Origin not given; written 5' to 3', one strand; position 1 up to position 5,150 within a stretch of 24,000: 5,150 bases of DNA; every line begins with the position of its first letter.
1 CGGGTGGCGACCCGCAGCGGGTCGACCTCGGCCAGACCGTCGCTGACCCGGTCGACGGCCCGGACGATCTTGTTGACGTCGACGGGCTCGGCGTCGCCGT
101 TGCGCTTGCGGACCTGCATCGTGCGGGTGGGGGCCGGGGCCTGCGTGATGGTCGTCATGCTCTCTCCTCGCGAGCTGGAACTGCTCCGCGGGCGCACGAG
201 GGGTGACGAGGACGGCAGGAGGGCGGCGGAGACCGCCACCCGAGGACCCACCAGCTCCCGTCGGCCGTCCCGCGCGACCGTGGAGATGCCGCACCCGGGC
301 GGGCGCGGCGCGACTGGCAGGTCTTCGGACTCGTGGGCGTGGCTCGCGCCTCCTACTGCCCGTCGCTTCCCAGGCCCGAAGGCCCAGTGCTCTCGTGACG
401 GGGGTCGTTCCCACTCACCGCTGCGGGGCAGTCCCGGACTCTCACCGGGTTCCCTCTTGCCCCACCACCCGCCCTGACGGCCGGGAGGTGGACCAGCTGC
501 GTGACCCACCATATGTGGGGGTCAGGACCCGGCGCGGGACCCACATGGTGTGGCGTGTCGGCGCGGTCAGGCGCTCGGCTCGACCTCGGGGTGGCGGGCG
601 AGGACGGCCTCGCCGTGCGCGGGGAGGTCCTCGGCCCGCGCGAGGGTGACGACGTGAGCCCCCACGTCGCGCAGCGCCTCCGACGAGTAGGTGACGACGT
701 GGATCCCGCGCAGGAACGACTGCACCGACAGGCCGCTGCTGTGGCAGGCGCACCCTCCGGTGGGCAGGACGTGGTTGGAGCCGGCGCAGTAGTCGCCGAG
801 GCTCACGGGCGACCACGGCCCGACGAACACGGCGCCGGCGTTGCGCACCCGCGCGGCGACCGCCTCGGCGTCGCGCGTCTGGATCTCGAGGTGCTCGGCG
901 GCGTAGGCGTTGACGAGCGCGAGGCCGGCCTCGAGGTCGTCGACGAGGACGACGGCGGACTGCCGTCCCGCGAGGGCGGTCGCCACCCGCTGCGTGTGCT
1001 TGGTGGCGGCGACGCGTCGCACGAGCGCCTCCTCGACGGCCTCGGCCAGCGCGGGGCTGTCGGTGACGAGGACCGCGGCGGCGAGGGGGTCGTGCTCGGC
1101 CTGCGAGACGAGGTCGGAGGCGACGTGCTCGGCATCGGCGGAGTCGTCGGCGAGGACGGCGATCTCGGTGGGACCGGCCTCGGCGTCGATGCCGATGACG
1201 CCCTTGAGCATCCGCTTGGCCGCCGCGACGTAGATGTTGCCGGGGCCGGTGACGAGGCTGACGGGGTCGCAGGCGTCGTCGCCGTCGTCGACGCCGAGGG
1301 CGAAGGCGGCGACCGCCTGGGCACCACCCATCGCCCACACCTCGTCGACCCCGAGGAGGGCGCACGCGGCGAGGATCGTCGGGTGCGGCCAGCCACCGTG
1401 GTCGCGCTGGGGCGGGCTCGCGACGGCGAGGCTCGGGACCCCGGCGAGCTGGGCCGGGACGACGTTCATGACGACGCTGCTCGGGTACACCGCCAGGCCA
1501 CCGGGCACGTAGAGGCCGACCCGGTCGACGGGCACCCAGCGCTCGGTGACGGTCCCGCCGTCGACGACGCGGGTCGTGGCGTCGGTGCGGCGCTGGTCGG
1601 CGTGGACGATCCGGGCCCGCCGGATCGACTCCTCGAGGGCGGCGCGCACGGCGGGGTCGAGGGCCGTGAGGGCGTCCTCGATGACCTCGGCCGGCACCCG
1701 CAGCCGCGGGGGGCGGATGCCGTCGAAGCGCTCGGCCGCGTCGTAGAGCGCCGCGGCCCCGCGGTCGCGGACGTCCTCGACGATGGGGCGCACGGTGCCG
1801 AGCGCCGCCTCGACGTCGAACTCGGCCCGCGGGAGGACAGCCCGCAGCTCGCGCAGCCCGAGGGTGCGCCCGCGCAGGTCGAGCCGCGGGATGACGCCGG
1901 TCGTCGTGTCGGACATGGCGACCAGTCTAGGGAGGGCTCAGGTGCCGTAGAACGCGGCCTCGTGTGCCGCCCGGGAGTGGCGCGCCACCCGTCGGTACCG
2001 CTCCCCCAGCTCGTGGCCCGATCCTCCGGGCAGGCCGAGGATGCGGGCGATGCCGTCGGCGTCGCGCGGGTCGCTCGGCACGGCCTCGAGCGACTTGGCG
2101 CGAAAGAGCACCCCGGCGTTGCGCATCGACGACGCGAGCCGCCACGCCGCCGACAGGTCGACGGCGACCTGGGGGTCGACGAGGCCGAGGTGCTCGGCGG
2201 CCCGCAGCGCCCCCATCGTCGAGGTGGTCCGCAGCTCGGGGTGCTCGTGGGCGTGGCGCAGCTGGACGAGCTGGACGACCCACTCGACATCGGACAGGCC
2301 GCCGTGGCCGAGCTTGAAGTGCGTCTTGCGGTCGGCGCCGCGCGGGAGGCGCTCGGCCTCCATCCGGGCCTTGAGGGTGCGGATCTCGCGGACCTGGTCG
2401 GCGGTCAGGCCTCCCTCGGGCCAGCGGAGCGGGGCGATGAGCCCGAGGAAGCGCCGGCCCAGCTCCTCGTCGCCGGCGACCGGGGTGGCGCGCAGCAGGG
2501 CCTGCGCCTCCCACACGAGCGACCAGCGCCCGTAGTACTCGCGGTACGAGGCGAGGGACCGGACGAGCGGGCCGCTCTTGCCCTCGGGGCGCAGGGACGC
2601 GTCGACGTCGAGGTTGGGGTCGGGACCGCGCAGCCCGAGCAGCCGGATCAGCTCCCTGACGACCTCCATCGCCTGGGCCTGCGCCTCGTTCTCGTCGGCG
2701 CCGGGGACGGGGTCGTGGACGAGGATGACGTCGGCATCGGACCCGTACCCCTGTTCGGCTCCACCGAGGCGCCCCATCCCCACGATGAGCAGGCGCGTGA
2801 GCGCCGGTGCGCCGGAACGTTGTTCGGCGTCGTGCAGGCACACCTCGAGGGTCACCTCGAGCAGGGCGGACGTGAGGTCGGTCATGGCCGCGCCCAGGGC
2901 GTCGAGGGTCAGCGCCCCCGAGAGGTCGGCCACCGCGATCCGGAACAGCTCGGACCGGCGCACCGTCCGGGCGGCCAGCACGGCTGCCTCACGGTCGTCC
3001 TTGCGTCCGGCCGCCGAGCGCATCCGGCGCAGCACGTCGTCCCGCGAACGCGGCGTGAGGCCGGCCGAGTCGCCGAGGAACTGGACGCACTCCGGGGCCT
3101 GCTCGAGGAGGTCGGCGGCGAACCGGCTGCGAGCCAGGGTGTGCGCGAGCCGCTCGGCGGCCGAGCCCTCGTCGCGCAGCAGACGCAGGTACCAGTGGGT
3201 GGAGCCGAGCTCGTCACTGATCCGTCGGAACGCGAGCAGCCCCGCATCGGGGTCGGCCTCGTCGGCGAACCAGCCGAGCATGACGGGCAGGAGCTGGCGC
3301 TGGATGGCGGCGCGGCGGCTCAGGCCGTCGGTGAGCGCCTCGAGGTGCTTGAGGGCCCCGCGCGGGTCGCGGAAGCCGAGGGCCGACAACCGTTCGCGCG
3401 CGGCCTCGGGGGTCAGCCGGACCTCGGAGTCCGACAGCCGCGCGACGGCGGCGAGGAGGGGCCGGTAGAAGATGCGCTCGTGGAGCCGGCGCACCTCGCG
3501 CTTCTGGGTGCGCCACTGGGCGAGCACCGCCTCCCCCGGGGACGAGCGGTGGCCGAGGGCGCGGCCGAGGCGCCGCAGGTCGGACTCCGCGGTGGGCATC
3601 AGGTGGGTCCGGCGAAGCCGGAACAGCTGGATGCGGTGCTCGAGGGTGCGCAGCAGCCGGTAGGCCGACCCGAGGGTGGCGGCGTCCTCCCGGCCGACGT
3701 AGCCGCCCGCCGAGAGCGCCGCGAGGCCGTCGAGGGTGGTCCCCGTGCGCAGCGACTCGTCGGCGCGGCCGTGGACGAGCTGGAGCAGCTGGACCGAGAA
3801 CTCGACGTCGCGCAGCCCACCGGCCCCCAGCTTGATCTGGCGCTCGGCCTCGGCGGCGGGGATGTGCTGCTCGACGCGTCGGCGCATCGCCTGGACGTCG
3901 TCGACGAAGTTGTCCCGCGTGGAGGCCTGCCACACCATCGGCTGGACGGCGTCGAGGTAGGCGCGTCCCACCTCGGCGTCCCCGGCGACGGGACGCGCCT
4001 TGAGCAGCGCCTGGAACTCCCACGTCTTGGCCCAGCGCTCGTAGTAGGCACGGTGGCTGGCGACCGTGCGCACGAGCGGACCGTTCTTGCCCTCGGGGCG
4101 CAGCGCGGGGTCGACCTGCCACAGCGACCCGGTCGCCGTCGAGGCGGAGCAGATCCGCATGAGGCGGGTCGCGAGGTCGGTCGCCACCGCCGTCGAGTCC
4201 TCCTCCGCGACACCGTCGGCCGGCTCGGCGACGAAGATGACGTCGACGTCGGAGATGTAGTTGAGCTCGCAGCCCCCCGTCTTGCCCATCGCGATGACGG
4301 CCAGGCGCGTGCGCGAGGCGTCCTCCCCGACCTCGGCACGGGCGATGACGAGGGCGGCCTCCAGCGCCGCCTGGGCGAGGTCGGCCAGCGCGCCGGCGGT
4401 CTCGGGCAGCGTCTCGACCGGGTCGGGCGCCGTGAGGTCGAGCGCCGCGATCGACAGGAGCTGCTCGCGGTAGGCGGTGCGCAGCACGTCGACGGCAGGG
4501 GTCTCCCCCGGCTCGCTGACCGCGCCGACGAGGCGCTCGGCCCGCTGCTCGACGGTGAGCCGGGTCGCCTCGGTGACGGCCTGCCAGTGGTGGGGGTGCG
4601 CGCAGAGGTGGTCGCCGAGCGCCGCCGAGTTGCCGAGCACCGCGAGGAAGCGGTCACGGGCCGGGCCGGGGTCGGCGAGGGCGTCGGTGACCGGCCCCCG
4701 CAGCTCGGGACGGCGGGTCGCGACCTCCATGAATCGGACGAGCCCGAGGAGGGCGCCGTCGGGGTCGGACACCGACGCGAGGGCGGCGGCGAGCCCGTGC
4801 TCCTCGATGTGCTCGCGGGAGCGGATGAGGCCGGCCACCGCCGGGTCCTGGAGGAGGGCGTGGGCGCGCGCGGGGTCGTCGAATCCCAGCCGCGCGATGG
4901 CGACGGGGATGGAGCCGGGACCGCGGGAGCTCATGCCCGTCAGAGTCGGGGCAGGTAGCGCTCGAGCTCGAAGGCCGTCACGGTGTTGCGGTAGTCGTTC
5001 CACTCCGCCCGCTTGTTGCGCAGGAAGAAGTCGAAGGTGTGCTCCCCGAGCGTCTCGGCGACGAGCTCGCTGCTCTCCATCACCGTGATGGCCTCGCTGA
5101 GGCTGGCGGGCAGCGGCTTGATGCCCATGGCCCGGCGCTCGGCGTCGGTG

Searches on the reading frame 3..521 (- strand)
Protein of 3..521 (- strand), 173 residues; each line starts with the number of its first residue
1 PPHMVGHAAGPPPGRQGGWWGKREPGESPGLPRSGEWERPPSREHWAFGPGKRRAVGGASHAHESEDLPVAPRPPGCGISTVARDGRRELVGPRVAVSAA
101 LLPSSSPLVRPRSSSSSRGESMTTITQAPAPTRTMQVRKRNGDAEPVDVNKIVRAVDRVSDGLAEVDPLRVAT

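Call 14: search_protein_families(library=pfam, proteins=[window:3-521:-], max_evalue=0.01)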
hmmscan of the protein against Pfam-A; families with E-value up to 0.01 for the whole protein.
window:3-521:- (173 aa): 1 family
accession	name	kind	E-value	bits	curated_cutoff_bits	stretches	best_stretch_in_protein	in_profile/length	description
PF03477.21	ATP-cone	-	9.3e-05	23.3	25.8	1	135-162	1-28/88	ATP cone domain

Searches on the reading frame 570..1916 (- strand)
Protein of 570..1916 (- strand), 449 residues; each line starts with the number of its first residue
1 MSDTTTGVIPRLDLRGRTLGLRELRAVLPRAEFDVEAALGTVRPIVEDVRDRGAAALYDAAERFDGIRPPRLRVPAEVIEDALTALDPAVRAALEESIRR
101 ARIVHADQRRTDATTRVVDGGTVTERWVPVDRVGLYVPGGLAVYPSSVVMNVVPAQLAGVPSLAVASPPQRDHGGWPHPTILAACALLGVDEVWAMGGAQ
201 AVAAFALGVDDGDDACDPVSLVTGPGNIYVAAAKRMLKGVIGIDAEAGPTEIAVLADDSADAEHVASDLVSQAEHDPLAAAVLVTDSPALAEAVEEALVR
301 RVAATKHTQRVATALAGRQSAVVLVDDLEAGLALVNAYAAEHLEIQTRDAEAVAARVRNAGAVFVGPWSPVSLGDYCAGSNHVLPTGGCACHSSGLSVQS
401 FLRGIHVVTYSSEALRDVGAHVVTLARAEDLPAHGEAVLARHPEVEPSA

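Call 14: search_protein_families(library=pfam, proteins=[window:570-1916:-], max_evalue=0.01)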
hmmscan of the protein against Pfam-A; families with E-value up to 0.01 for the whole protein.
window:570-1916:- (449 aa): 1 family
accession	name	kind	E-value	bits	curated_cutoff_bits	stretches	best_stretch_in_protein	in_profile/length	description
PF00815.25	Histidinol_dh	-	7.9e-149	496.6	27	1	30-441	3-410/411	Histidinol dehydrogenase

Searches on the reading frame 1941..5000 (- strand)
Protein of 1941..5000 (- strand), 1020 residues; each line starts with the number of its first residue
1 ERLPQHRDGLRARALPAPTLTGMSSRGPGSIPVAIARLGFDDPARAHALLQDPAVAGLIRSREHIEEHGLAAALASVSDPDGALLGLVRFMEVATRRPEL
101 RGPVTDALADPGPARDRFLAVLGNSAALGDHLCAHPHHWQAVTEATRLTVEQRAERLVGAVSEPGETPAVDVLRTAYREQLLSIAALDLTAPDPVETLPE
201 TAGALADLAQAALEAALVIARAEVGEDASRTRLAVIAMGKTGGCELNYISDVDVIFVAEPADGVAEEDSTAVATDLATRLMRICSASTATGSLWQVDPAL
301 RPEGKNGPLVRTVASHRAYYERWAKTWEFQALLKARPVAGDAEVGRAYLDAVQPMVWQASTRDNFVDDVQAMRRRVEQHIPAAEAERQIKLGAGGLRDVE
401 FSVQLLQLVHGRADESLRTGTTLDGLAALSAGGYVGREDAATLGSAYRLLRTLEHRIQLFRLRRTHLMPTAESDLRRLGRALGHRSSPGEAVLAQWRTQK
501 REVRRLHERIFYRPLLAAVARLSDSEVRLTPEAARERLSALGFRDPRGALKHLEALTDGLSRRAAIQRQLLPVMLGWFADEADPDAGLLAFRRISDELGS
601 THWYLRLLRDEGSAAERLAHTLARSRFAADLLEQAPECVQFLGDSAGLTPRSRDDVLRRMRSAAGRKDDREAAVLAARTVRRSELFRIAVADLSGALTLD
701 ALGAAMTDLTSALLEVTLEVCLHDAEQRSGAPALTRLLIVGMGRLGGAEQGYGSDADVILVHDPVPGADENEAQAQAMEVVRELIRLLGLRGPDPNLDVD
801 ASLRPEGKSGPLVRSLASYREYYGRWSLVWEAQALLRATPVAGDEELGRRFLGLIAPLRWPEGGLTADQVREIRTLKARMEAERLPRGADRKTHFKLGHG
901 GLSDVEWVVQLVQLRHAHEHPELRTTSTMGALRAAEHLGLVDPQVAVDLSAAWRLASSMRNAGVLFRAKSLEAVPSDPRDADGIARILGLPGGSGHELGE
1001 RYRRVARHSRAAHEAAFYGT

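Call 14: search_protein_families(library=pfam, proteins=[window:1941-5000:-], max_evalue=0.01)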
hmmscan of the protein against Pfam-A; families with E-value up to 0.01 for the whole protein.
window:1941-5000:- (1020 aa): 4 families
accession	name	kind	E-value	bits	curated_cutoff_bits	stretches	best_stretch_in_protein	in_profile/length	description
PF03710.21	GlnE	-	5.4e-97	324.5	24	2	616-852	2-250/252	Glutamate-ammonia ligase adenylyltransferase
PF08335.16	GlnD_UR_UTase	-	1.3e-37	129.3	21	2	371-511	2-141/141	GlnD PII-uridylyltransferase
PF03445.19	DUF294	-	7.4e-07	29.6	21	0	702-785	20-99/138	Putative nucleotidyltransferase DUF294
PF10335.14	DUF294_C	-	0.0035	17.6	22.5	0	386-462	33-104/145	Putative nucleotidyltransferase substrate binding domain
